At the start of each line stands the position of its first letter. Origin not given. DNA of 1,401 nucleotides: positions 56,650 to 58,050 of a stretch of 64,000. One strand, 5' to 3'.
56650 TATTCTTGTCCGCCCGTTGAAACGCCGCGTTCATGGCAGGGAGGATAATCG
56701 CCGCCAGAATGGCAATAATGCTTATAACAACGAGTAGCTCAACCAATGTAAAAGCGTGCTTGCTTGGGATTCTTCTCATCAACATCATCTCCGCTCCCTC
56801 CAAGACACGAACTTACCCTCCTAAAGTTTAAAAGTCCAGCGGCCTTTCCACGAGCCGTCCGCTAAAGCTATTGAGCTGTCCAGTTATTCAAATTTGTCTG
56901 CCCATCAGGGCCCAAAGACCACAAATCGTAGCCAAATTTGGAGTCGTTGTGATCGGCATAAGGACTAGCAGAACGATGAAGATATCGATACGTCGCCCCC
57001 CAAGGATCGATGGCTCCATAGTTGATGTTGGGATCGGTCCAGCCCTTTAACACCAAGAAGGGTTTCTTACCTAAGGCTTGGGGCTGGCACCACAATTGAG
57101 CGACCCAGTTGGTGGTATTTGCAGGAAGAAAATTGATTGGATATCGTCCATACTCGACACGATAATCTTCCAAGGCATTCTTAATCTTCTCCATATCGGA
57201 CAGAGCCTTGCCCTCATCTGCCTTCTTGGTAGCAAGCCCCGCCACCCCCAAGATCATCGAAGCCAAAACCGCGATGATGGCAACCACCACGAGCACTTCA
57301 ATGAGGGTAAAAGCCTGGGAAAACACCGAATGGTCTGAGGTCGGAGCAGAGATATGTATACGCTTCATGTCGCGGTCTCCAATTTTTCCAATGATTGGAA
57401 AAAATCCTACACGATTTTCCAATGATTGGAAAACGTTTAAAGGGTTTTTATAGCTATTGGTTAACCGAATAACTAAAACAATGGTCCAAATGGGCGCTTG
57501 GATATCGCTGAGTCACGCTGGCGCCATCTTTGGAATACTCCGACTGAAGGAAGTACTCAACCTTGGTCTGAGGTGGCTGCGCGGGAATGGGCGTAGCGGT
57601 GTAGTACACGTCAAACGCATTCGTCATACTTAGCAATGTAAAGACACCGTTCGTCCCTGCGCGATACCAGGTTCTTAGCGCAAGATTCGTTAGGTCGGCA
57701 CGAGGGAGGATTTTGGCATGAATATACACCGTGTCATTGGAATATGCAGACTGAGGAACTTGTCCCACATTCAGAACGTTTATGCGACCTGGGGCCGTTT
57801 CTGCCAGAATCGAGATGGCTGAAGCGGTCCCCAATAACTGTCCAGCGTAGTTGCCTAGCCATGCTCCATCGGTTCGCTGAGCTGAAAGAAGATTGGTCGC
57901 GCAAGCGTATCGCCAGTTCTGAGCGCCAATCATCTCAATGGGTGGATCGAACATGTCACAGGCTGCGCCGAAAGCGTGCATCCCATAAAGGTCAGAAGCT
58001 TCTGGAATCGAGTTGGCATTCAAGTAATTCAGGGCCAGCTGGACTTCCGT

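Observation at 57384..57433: Twin perfect 19-21 bp palindromes spaced three helical turns apart at the junction between the giant gene and the pseudopilin operon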

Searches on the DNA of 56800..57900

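Call 26: search_rna_families(source=window, start=56800, end=57900, threshold=evalue, max_evalue=10)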
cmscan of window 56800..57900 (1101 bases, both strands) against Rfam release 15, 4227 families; matches with E-value up to 10: 6.
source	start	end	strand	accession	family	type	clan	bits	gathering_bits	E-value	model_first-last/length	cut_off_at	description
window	57384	57433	+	RF03640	mir-3747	Gene; miRNA;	-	21.7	63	0.16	15-55/67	no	mir-3747 microRNA precursor family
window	57382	57435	-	RF00949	mir-983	Gene; miRNA;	-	20.4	100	4.2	1-90/90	no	mir-983 microRNA precursor family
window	57158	57331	+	RF00648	MIR396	Gene; miRNA;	-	18.8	80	0.9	1-118/118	no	MIR396 microRNA precursor family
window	57377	57445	+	RF00810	mir-85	Gene; miRNA;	-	16.9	68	4.3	1-82/82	no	mir-85 microRNA precursor family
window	57393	57458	+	RF00788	mir-287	Gene; miRNA;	-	14.9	80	6.7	1-73/73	no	mir-287 microRNA precursor family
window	57418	57443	+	RF01308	sR58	Gene; snRNA; snoRNA; CD-box;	-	13.2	55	8.4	1-55/55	no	Small nucleolar RNA sR58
